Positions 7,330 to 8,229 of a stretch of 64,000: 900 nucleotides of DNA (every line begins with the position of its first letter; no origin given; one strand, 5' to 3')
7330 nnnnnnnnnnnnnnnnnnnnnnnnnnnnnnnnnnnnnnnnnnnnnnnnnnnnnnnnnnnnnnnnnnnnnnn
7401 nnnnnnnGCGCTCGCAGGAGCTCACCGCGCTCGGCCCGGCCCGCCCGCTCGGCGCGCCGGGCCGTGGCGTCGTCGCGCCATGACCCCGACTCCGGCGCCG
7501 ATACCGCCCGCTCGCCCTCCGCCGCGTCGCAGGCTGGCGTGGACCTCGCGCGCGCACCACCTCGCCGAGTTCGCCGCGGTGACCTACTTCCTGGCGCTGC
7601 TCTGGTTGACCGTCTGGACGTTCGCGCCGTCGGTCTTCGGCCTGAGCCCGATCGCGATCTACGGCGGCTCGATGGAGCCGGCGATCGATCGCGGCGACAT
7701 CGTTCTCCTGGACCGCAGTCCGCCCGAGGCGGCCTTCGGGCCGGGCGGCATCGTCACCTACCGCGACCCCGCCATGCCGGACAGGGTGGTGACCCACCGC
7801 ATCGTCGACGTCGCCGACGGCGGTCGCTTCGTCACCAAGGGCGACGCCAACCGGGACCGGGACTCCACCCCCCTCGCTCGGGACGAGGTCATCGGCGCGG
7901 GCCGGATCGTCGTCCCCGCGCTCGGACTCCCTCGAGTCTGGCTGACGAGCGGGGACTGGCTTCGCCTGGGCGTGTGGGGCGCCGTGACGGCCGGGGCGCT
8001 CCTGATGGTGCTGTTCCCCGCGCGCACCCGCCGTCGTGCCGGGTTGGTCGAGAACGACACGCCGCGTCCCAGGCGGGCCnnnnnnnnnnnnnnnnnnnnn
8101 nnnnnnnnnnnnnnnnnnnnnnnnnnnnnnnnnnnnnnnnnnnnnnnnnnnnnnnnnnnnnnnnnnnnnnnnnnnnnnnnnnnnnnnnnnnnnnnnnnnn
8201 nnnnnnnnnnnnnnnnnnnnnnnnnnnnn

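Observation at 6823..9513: SipW-type signal peptidase fused in frame to a SipW-substrate-like signal peptide and two LamG domains, directly downstream of a TasA-like cargo gene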

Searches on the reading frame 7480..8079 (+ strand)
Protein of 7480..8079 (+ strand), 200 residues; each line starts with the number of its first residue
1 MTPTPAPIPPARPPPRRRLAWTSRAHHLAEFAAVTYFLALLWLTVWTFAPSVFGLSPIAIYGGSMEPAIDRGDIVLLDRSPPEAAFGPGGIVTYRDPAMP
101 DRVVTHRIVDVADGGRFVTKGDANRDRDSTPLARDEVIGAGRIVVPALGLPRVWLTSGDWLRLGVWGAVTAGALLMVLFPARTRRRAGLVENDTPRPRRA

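Call 30: search_protein_representatives(protein=window:7480-8079:+)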
Query: 200 residues. Proteins with E-value up to 0.001 (for the whole library): 14177; up to 1e-10: 2016; up to 1e-30: 13. The best 150 are listed.
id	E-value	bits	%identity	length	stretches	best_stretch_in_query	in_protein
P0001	2.7e-103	360.3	99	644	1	34-200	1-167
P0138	4.3e-43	163.6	35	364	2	44-184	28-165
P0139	2.5e-36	141.5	45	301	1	11-191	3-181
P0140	8.5e-35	136.5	51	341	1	34-179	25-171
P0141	4.8e-34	134.1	47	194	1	31-189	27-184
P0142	1.3e-33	132.7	47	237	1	27-179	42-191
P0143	2.6e-33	131.6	43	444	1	29-186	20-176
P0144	1.8e-32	128.9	43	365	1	21-188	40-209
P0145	1.1e-31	126.3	44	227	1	27-176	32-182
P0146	2.7e-31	125.1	50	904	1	31-171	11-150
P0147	2.9e-31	125.0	40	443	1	17-186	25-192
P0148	4.1e-31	124.5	45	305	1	28-198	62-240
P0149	5.2e-31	124.1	48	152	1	40-181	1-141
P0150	1.1e-30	123.0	53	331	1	10-182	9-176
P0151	1.0e-29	119.9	44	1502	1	21-179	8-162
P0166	1.6e-28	116.0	41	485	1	27-171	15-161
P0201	2.8e-26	108.7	42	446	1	26-177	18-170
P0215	5.9e-26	107.6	50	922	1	36-166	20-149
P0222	7.5e-26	107.3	40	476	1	35-186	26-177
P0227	1.3e-25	106.5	42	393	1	12-175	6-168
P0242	2.9e-25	105.4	41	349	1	13-175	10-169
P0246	4.4e-25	104.8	41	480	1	31-185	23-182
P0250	6.1e-25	104.3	39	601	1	26-195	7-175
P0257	9.1e-25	103.7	41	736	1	29-188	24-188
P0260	1.2e-24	103.3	40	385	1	36-181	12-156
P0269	2.1e-24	102.5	42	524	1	4-197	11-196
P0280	3.3e-24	101.9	44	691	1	36-173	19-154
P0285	4.8e-24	101.4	43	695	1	32-176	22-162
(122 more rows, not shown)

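Call 33: search_protein_families(library=ncbifam, proteins=[P0222, P0242, P0246, P0257, P0250, P0215, P0285, P0260, P0269, P0227], max_evalue=1)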
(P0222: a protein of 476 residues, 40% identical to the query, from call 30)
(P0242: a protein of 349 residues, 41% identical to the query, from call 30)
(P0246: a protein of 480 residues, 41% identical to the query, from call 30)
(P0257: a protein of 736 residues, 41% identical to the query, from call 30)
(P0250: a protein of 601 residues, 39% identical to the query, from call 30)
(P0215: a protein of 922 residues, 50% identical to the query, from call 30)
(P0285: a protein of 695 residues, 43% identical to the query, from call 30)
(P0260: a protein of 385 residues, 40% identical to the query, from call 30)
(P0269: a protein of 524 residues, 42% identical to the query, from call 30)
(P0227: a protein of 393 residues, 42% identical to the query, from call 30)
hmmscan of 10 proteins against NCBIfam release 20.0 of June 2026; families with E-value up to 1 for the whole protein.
P0222 (476 aa): 4 families
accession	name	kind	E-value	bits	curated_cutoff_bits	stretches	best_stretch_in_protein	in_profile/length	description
TIGR02228.1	sigpep_I_arch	equivalog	8.3e-19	68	51.85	1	28-148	12-135/158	signal peptidase I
NF046067.1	SigPepSipWBacil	equivalog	1.7e-09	37.5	190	1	42-148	33-141/189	signal peptidase I SipW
TIGR02227.1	sigpep_I_bact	equivalog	3.5e-07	30.2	47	1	31-111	4-86/162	signal peptidase I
TIGR02754.1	sod_Ni_protease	equivalog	0.0036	17.8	63.25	1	55-120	6-73/90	nickel-type superoxide dismutase maturation protease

P0242 (349 aa): 4 families
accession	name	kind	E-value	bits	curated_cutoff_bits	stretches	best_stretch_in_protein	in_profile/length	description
TIGR02228.1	sigpep_I_arch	equivalog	1.5e-20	73.7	51.85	1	32-167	13-151/158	signal peptidase I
NF046067.1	SigPepSipWBacil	equivalog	2.9e-16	59.6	190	1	47-143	35-134/189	signal peptidase I SipW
TIGR02227.1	sigpep_I_bact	equivalog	0.00025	21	47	1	44-108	14-80/162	signal peptidase I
TIGR02754.1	sod_Ni_protease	equivalog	0.00046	20.6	63.25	1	55-124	3-74/90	nickel-type superoxide dismutase maturation protease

P0246 (480 aa): 7 families
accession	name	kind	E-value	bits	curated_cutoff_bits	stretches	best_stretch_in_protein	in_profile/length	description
TIGR02228.1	sigpep_I_arch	equivalog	1.3e-12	47.8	51.85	1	31-149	14-130/158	signal peptidase I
NF047446.1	barrel_OmpL47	domain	1.6e-12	47.7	40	1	297-355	12-67/68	OmpL47-type beta-barrel domain-containing protein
NF046067.1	SigPepSipWBacil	equivalog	3.2e-10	39.9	190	1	42-182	33-171/189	signal peptidase I SipW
NF047441.1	Lepto_OmpL47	equivalog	2.3e-06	27.5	250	1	276-366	62-148/336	multi-beta-barrel domain surface protein OmpL47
TIGR02227.1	sigpep_I_bact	equivalog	0.0026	17.6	47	1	30-90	3-64/162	signal peptidase I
NF033510.3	Ca_tandemer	repeat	0.018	15.4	50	0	440-470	64-95/96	Ca2+-stabilized repeat-containing adhesin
TIGR02754.1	sod_Ni_protease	equivalog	0.09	13.3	63.25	1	52-138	3-88/90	nickel-type superoxide dismutase maturation protease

P0257 (736 aa): 5 families
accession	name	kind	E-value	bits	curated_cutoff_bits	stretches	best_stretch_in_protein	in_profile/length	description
TIGR02228.1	sigpep_I_arch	equivalog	2.4e-12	47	51.85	1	38-155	18-133/158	signal peptidase I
NF046067.1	SigPepSipWBacil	equivalog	2.6e-10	40.2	190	1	45-150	33-135/189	signal peptidase I SipW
NF052521.1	TafC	equivalog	1.2e-06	27.9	410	1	644-734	274-361/373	TafC family fimbrial protein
TIGR02754.1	sod_Ni_protease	equivalog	0.00091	19.7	63.25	1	55-140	3-87/90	nickel-type superoxide dismutase maturation protease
TIGR02227.1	sigpep_I_bact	equivalog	0.0086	16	47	1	37-115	7-81/162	signal peptidase I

P0250 (601 aa): 5 families
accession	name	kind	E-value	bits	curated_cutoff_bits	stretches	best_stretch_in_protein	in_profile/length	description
TIGR02228.1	sigpep_I_arch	equivalog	4e-21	75.5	51.85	1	28-129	18-127/158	signal peptidase I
NF046067.1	SigPepSipWBacil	equivalog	3.8e-09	36.4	190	1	41-119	42-123/189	signal peptidase I SipW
TIGR02227.1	sigpep_I_bact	equivalog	1.1e-05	25.4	47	1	24-88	9-74/162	signal peptidase I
TIGR02754.1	sod_Ni_protease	equivalog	0.078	13.5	63.25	1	42-111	3-75/90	nickel-type superoxide dismutase maturation protease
TIGR04087.1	YqxM_for_SipW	equivalog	0.096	12.3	80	1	189-230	19-61/186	amyloid fiber anchoring/assembly protein TapA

P0215 (922 aa): 6 families
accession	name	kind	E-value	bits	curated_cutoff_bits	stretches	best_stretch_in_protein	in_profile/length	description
TIGR02228.1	sigpep_I_arch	equivalog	2.6e-20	72.9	51.85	1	21-150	12-145/158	signal peptidase I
NF046067.1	SigPepSipWBacil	equivalog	6.5e-14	51.9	190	1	23-155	21-159/189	signal peptidase I SipW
NF045500.1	Omp28_seleno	equivalog_domain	9.2e-09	35.1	200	1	330-370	270-310/377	Omp28-related selenoprotein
NF047638.1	throspo3_MtsC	equivalog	2.8e-06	26.5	350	1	335-403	65-130/428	cell-cell cohesion MYXO-CTERM protein MtsC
TIGR02227.1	sigpep_I_bact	equivalog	1e-05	25.5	47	1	24-101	5-82/162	signal peptidase I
TIGR02754.1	sod_Ni_protease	equivalog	0.0036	17.7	63.25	1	45-109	3-70/90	nickel-type superoxide dismutase maturation protease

P0285 (695 aa): 5 families
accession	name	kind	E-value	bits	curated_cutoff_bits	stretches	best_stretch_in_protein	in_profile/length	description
TIGR02228.1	sigpep_I_arch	equivalog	9.1e-17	61.4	51.85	1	25-163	10-152/158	signal peptidase I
NF046067.1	SigPepSipWBacil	equivalog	7e-11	42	190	1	27-164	21-160/189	signal peptidase I SipW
TIGR02754.1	sod_Ni_protease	equivalog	3.9e-08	33.7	63.25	1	52-121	5-79/90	nickel-type superoxide dismutase maturation protease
TIGR02227.1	sigpep_I_bact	equivalog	7.6e-05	22.6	47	1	32-103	7-80/162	signal peptidase I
NF052521.1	TafC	equivalog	0.00011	21.5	410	2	597-692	268-360/373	TafC family fimbrial protein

P0260 (385 aa): 6 families
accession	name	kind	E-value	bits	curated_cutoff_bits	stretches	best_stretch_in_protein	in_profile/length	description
NF033679.1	DNRLRE_dom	domain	1.2e-24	87.2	34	1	233-383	1-164/164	DNRLRE domain-containing protein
TIGR02228.1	sigpep_I_arch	equivalog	7.1e-21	74.7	51.85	1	10-141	8-143/158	signal peptidase I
NF046067.1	SigPepSipWBacil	equivalog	8.9e-14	51.5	190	1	11-115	17-124/189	signal peptidase I SipW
TIGR02754.1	sod_Ni_protease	equivalog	1e-05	25.9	63.25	1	37-117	3-83/90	nickel-type superoxide dismutase maturation protease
TIGR02227.1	sigpep_I_bact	equivalog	0.00011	22.1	47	1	18-89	6-80/162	signal peptidase I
NF033913.1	fibronec_FbpA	exception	0.32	10.3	400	1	152-245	204-296/384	LPXTG-anchored fibronectin-binding protein FbpA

P0269 (524 aa): 4 families
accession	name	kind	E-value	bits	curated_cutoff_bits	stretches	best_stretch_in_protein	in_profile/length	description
TIGR02228.1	sigpep_I_arch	equivalog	3e-13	49.9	51.85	1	49-160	21-137/158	signal peptidase I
NF046067.1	SigPepSipWBacil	equivalog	1.8e-06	27.7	190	1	51-150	32-134/189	signal peptidase I SipW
TIGR02227.1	sigpep_I_bact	equivalog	0.0017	18.3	47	1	54-115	17-80/162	signal peptidase I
TIGR02754.1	sod_Ni_protease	equivalog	0.033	14.7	63.25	1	62-131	3-74/90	nickel-type superoxide dismutase maturation protease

P0227 (393 aa): 3 families
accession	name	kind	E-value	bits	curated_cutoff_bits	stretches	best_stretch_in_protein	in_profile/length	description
TIGR02228.1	sigpep_I_arch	equivalog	1.9e-17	63.5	51.85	1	36-150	17-135/158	signal peptidase I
NF046067.1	SigPepSipWBacil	equivalog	2.3e-10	40.3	190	1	44-142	33-134/189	signal peptidase I SipW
TIGR02227.1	sigpep_I_bact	equivalog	0.00079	19.3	47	1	47-103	18-76/162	signal peptidase I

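Call 38: list_cluster_members(proteins=[P0166, P0201, P0215, P0242, P0257, P0222, P0151, P0260, P0280, P0246])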
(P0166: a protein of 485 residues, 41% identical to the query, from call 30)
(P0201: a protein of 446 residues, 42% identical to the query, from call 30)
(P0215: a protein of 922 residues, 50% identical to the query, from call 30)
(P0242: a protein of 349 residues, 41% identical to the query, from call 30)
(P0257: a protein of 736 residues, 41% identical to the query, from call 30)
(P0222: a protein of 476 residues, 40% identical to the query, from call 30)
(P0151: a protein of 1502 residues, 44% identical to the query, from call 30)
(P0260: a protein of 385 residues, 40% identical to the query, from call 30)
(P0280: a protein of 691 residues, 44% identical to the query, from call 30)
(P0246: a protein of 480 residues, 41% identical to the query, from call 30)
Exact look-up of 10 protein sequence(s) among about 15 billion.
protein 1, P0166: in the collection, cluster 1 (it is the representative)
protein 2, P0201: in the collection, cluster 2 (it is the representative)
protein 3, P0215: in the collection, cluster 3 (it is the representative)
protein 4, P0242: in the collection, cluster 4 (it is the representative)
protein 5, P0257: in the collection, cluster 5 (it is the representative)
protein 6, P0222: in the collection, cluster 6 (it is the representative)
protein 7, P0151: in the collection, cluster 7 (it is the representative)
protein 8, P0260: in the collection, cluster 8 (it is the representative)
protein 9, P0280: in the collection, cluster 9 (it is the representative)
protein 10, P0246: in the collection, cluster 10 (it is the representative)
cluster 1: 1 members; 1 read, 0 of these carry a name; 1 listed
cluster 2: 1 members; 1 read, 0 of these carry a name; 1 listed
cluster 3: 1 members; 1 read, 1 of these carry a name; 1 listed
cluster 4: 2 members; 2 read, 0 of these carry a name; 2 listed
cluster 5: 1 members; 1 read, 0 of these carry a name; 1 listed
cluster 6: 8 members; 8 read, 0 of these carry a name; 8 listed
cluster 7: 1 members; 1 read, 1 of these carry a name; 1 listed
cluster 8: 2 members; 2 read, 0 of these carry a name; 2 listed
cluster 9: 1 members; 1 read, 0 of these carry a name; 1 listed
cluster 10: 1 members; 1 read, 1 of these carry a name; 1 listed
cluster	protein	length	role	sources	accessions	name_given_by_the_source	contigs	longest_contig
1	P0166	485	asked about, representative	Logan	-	-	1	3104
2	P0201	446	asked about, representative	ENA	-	-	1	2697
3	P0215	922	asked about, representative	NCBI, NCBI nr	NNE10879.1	MAG: signal peptidase I [Ilumatobacter sp.] | signal peptidase I [Ilumatobacter sp.]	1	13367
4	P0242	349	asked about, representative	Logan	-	-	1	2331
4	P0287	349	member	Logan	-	-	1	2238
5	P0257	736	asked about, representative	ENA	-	-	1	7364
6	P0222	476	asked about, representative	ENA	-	-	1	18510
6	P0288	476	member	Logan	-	-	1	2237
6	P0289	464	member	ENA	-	-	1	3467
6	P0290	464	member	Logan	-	-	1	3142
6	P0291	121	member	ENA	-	-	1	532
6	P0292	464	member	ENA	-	-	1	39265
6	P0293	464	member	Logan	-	-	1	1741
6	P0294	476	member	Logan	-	-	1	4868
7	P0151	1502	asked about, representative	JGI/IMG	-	signal peptidase I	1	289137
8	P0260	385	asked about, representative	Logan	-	-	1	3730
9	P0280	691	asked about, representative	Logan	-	-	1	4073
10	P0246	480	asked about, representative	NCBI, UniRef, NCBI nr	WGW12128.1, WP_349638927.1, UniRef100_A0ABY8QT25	hypothetical protein LWF01_18935 [Saxibacter everestensis] | Signal peptidase I n=1 Tax=Saxibacter everestensis TaxID=2909229 RepID=A0ABY8QT25_9MICO | hypothetical protein LWF01_18935 [Brevibacteriaceae bacterium ZFBP1038]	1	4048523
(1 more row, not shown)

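Call 42: search_protein_families(library=pfam, alignment_id=A4, max_evalue=0.001)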
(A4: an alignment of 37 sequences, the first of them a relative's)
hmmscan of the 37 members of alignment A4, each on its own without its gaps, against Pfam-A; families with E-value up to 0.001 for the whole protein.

A. member 1, P0215 (922 aa): 3 families
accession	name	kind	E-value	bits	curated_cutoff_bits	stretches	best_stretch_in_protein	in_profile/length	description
PF13517.12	FG-GAP_3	-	3.4e-50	168.9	26.9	5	398-456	1-60/61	FG-GAP-like repeat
PF01839.29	FG-GAP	-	4.6e-13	49.2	22.1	2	676-702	4-36/37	FG-GAP repeat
PF10502.14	Peptidase_S26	-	4.7e-06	27.1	22.9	1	24-103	7-87/168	Signal peptidase, peptidase S26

B. families by the number of members that match (of 37 scanned): 21 families
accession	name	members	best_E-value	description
PF10502.14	Peptidase_S26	16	1.7e-07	Signal peptidase, peptidase S26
PF24517.2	CBM96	9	6.6e-49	Carbohydrate-binding module family 96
PF00041.27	fn3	5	1.5e-23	Fibronectin type III domain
PF13385.13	Laminin_G_3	3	1.8e-41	Concanavalin A-like lectin/glucanases superfamily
PF02210.31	Laminin_G_2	3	3.7e-12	Laminin G domain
PF25059.1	FN3_DSCAM-DSCAML_C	3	1.3e-09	DSCAM/DSCAML C-terminal Fn3-like domain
PF13517.12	FG-GAP_3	2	3.4e-50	FG-GAP-like repeat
PF01839.29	FG-GAP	2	4.6e-13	FG-GAP repeat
PF16656.11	Pur_ac_phosph_N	2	8.4e-08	Purple acid Phosphatase, N-terminal domain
PF01108.23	Tissue_fac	2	1.5e-06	Tissue factor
PF00054.30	Laminin_G_1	2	2.3e-06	Laminin G domain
PF25788.1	Ig_Rha78A_N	2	2.4e-05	Rha78A-like, N-terminal immunoglobulin domain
PF25390.1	WD40_RLD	1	5.7e-117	RCC1-like domain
PF00415.24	RCC1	1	1.9e-71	Regulator of chromosome condensation (RCC1) repeat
PF13540.12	RCC1_2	1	2.4e-66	Regulator of chromosome condensation (RCC1) repeat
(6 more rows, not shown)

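Call 61: find_encoding_contigs(protein=P0246, flank=6000, max_places=1)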
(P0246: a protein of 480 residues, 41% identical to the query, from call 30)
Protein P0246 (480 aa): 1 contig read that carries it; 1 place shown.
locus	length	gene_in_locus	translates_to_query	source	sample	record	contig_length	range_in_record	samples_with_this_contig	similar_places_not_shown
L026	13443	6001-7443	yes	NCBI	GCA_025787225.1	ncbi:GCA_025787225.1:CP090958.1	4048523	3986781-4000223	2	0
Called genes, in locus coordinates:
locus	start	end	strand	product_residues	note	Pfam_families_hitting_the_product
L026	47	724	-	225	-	PF01638:HxlR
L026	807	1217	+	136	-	PF08570:DUF1761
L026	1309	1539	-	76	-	-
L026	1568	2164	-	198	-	PF01061:ABC2_membrane, PF12698:ABC2_membrane_3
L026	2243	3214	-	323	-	PF00005:ABC_tran, PF13304:AAA_21 (weak)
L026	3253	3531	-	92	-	-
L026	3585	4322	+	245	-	PF00376:MerR, PF13411:MerR_1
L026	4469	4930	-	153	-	PF12823:DUF3817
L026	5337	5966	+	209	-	-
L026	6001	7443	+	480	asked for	-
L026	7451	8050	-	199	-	PF01370:Epimerase (faint), PF13561:adh_short_C2, PF00106:adh_short (weak)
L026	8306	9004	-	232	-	PF05724:TPMT, PF13489:Methyltransf_23, PF03848:TehB (weak), PF05175:MTS (weak), PF08241:Methyltransf_11, PF08242:Methyltransf_12, PF13649:Methyltransf_25, PF13847:Methyltransf_31 (weak)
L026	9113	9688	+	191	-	PF13302:Acetyltransf_3, PF00583:Acetyltransf_1 (weak)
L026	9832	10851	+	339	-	PF21686:LigD_Prim-Pol, PF01896:DNA_primase_S (weak)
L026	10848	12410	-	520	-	PF13620:CarboxypepD_reg (weak), PF17210:SdrD_B, PF22904:NOMO1-like_2nd (faint), PF17802:SpaA (weak), PF13620:CarboxypepD_reg (weak)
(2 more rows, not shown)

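Call 62: find_encoding_contigs(protein=P0215, flank=6000, max_places=1)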
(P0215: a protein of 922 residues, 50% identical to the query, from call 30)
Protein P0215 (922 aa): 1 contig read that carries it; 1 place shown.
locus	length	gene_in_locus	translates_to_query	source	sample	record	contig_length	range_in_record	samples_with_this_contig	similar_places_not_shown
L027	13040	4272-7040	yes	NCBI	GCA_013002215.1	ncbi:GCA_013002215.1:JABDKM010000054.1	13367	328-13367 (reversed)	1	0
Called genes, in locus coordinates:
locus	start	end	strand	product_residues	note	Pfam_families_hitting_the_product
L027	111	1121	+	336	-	PF01210:NAD_Gly3P_dh_N, PF02558:ApbA (weak), PF07479:NAD_Gly3P_dh_C, PF20618:GPD_NAD_C_bact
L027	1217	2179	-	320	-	PF00459:Inositol_P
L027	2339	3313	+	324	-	PF00924:MS_channel_2nd, PF21082:MS_channel_3rd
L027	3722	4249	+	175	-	PF12389:Peptidase_M73 (weak)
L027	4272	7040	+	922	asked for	PF10502:Peptidase_S26 (weak), PF01839:FG-GAP (faint), PF13517:FG-GAP_3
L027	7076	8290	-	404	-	PF01551:Peptidase_M23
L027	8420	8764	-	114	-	-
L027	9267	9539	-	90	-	-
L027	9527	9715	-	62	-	-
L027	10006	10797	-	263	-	PF10920:DUF2705 (weak)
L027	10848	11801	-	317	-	PF00005:ABC_tran, PF13304:AAA_21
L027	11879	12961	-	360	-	-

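Call 63: find_encoding_contigs(protein=P0151, flank=6000, max_places=1)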
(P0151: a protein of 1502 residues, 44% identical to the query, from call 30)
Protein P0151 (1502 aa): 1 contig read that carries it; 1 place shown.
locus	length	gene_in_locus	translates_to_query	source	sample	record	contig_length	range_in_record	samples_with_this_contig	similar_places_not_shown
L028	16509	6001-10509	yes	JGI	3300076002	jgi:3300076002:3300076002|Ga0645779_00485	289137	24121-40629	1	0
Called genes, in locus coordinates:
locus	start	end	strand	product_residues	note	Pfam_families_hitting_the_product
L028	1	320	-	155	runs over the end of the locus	-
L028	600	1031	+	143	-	-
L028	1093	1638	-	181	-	PF13302:Acetyltransf_3, PF00583:Acetyltransf_1, PF13508:Acetyltransf_7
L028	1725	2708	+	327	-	PF07853:DUF1648 (faint)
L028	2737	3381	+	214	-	PF11716:MDMPI_N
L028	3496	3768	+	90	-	PF01713:Smr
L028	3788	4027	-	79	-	PF00395:SLH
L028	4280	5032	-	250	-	-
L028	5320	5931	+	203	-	PF12389:Peptidase_M73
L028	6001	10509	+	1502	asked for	PF13570:Beta-prop_ACSF4, PF23381:Beta-prop_IFT122_1st, PF25174:Beta-prop_THOC3, PF13360:PQQ_2, PF00041:fn3, PF13570:Beta-prop_ACSF4, PF13360:PQQ_2, PF23381:Beta-prop_IFT122_1st, +26 more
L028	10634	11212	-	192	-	-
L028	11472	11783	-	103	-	-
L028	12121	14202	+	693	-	PF02870:Methyltransf_1N, PF01035:DNA_binding_1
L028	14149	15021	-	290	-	-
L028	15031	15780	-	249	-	PF18546:MetOD1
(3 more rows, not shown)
